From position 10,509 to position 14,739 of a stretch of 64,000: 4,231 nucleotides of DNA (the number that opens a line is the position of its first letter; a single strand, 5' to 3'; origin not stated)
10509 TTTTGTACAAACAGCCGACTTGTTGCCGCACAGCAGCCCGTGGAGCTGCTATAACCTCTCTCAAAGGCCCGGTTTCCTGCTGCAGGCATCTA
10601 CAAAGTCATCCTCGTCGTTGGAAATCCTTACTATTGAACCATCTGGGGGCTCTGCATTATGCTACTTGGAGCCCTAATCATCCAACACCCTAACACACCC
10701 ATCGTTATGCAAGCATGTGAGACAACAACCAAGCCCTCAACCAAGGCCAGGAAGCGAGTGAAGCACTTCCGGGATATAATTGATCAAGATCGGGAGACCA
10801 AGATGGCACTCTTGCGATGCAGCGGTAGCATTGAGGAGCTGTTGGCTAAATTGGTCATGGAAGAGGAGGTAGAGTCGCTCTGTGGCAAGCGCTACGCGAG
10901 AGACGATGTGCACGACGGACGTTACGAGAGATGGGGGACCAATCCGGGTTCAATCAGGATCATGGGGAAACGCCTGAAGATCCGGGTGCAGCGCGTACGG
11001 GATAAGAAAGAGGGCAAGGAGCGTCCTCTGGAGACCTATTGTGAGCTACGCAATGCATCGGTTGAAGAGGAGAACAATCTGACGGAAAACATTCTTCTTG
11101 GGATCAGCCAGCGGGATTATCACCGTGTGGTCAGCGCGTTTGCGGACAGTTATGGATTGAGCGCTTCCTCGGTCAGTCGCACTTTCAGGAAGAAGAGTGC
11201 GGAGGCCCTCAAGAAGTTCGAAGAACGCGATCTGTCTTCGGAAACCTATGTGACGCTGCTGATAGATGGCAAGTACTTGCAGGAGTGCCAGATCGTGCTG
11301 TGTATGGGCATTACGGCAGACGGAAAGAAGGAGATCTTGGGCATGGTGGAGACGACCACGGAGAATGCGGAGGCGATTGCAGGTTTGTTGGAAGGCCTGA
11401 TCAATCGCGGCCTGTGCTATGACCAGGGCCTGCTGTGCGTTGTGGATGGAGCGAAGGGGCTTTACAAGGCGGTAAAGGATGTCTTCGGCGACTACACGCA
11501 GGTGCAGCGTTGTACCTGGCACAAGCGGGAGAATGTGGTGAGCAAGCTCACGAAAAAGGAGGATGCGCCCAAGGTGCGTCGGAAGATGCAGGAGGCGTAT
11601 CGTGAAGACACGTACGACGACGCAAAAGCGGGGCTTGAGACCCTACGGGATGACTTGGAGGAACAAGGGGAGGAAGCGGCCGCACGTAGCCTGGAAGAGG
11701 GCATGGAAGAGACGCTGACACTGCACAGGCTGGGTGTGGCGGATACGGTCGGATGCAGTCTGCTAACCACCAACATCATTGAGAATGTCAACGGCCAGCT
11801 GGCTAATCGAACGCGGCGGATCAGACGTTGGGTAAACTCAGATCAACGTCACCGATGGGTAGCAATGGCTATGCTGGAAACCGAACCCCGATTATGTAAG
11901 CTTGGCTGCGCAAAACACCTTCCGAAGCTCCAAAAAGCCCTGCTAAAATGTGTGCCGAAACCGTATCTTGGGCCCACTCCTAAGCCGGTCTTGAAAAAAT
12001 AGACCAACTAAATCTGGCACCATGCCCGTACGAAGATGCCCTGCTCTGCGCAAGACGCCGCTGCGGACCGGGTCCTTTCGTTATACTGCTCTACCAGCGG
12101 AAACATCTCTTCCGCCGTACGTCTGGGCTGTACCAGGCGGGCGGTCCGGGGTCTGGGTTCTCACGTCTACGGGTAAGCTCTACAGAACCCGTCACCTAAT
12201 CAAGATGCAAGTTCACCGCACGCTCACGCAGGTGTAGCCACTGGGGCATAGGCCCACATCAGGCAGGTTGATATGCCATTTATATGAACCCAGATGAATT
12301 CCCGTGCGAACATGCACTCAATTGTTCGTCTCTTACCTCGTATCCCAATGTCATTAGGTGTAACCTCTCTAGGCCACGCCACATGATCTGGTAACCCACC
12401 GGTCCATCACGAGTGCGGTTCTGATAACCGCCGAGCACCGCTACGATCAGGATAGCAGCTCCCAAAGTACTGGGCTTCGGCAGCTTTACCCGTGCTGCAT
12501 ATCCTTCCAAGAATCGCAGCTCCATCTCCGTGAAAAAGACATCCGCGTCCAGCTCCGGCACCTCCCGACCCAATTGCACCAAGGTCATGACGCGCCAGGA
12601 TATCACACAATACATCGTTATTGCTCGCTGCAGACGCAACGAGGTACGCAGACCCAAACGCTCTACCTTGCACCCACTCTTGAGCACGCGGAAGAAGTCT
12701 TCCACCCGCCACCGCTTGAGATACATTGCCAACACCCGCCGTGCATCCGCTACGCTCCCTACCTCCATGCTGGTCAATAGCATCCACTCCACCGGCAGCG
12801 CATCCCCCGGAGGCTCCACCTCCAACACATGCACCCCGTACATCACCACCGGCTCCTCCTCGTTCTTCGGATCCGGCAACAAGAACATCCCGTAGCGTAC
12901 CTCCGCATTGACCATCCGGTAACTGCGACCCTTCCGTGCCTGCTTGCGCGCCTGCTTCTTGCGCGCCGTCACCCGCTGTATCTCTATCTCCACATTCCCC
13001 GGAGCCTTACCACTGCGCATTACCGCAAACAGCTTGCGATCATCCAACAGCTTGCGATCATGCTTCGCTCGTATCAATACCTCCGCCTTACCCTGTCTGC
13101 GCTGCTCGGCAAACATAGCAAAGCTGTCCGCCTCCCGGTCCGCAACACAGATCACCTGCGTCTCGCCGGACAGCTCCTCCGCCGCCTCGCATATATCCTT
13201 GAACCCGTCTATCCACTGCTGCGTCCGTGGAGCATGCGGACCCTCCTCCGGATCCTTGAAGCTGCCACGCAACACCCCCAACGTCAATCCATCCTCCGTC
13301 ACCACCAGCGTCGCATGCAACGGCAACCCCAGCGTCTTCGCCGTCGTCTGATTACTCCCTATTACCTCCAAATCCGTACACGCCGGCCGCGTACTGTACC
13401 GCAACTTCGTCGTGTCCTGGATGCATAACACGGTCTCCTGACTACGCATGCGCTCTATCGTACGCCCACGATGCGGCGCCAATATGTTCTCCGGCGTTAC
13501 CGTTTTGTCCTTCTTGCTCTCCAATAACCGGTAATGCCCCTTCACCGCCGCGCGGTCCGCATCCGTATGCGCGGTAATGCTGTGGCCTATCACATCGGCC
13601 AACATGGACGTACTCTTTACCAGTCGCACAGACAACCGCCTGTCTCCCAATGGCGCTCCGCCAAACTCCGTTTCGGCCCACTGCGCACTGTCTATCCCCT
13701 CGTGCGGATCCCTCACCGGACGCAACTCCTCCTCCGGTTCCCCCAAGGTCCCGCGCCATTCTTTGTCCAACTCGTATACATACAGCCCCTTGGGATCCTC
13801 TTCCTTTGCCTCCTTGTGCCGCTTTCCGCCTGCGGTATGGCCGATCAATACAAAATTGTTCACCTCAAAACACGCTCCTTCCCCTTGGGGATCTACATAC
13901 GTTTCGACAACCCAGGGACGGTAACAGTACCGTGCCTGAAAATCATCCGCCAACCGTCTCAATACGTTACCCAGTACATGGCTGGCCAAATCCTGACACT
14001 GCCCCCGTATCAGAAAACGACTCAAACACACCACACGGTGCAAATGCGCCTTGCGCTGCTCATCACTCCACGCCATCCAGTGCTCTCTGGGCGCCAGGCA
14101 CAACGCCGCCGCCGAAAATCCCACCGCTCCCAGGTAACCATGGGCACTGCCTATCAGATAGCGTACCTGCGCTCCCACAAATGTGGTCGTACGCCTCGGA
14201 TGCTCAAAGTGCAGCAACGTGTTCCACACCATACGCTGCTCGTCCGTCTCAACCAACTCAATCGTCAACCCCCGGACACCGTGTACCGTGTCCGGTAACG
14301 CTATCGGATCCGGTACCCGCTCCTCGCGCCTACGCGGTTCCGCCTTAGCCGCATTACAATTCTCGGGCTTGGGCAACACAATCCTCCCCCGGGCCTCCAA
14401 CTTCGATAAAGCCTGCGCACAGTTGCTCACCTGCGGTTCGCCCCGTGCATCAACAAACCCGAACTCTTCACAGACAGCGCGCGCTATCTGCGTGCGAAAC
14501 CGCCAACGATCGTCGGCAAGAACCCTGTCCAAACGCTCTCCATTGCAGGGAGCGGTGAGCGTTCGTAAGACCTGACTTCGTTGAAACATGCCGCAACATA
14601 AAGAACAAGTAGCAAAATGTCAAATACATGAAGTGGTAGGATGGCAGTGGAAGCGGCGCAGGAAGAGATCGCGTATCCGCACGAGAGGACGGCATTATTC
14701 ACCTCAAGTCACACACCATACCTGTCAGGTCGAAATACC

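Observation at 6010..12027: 6.0-kb IS256-derived element carrying a catalytically degenerate transposase paralogue, a repeat array and an intact transposase between a single pair of IRs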

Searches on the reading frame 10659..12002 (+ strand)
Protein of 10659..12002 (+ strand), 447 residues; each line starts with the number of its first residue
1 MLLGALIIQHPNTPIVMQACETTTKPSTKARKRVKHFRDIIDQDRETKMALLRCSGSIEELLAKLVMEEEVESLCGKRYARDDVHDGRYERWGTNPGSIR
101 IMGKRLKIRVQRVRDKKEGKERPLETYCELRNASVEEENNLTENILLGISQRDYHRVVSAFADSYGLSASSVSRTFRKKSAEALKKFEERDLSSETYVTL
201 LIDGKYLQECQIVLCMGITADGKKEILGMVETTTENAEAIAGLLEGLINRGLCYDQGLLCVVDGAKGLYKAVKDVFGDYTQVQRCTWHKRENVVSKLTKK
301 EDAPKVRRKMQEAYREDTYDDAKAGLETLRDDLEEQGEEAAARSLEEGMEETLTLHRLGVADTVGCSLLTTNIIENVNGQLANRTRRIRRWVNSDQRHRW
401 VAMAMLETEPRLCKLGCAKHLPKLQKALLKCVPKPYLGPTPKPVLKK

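Call 5: search_protein_families(library=pfam, proteins=[window:10659-12002:+], max_evalue=0.01)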
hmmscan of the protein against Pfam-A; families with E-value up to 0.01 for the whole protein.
window:10659-12002:+ (447 aa): 1 family
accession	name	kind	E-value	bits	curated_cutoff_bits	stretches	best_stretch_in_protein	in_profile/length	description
PF00872.24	Transposase_mut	-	9.5e-36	123.9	21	1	59-405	30-369/379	Transposase, Mutator family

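Call 57: search_solved_structures(query=window:10659-12002:+, max_evalue=1)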
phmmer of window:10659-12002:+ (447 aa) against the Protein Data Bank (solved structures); distinct sequences matched with E-value up to 1: 1.
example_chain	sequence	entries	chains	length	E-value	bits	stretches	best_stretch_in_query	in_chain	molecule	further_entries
6xg8_A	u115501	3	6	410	5.5e-08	35.5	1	131-384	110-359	Mutator family transposase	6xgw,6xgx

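Call 89: search_protein_families(library=ncbifam, proteins=[window:10659-12002:+], max_evalue=0.01)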
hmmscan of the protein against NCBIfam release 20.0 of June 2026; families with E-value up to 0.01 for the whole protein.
window:10659-12002:+ (447 aa): 4 families
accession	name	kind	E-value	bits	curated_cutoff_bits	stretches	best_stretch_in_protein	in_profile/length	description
NF033543.2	transpos_IS256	equivalog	7.9e-64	215.8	150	1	73-407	3-337/338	IS256 family transposase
NF041731.2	transpos_ISH6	equivalog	1.3e-21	76.8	240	2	62-309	37-281/414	ISH6 family transposase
NF033544.1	transpos_IS1249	exception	5.4e-11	42.3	300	1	171-300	67-184/382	IS1249 family transposase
NF048019.1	IS256_Zn_var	equivalog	2.9e-07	30.1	150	1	128-304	22-184/304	IS256 family transposase, variant Zn-binding type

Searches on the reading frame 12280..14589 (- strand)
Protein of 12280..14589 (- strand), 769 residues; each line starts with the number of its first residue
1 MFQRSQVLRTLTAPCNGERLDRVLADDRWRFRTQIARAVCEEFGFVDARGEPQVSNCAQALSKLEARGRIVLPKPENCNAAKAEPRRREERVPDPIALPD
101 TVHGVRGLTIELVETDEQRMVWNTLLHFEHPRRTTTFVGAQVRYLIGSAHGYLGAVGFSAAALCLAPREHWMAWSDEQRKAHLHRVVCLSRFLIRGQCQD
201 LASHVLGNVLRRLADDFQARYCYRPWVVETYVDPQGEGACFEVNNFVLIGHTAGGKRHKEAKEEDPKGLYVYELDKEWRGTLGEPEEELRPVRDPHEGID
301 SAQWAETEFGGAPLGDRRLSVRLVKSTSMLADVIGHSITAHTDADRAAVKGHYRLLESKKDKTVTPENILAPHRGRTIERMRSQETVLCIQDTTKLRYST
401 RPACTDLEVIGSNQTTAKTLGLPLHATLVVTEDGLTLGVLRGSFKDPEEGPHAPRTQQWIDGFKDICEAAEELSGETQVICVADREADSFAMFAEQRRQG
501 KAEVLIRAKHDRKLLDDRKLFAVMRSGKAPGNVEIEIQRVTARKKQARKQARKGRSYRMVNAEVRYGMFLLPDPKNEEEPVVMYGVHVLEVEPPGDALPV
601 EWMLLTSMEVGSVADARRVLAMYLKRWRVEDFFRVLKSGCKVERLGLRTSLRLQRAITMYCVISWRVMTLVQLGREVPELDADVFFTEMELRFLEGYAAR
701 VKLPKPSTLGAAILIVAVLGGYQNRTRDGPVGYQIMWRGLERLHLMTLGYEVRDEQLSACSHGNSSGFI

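Call 5: search_protein_families(library=pfam, proteins=[window:12280-14589:-], max_evalue=0.01)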
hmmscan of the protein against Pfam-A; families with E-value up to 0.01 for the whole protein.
window:12280-14589:- (769 aa): 4 families
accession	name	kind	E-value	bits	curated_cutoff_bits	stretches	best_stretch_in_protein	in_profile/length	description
PF14236.12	DruA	-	5.7e-21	75.4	27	1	79-232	20-180/297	Druantia protein DruA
PF01609.27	DDE_Tnp_1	-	8.9e-11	42.3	23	1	460-662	62-196/200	Transposase DDE domain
PF02281.22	Dimer_Tnp_Tn5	-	1.8e-09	38.3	26.7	1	662-746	1-85/99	Transposase Tn5 dimerisation domain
PF14706.11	Tnp_DNA_bind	-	1.4e-08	34.8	24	1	303-359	1-56/58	Transposase DNA-binding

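Call 89: search_protein_families(library=ncbifam, proteins=[window:12280-14589:-], max_evalue=0.01)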
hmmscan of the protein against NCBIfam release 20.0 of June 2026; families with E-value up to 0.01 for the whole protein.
window:12280-14589:- (769 aa): 9 families
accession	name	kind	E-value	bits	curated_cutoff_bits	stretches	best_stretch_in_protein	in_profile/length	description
NF033590.1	transpos_IS4_3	equivalog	3.6e-84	283.1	160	1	351-750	1-405/405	IS4 family transposase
NF033591.1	transpos_IS4_2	equivalog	6.3e-10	38.7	152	1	473-667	114-277/340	IS4 family transposase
NF033592.1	transpos_IS4_1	equivalog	1.2e-08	34.5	115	1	477-646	176-307/332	IS4 family transposase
NF041680.1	transp_NF041680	equivalog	2.6e-07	30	440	1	461-669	158-367/439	NF041680 family putative transposase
NF049926.2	IS4_FS_Nterm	equivalog_domain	6.4e-07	29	27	1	303-360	2-58/58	IS4/Tn5 family transposase DNA-binding protein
NF033559.2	transpos_IS1634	equivalog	2.2e-05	23.7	100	1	604-672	363-427/483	IS1634 family transposase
NF049921.1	transpos_IS701_2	equivalog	0.00012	21.6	250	1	617-667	236-286/318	IS701 family transposase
NF049999.1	transpos_IS701_3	equivalog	0.00042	19.3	170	1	614-673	304-362/412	IS701 family transposase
NF033540.2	transpos_IS701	equivalog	0.0013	18.1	150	1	476-659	180-351/363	IS701 family transposase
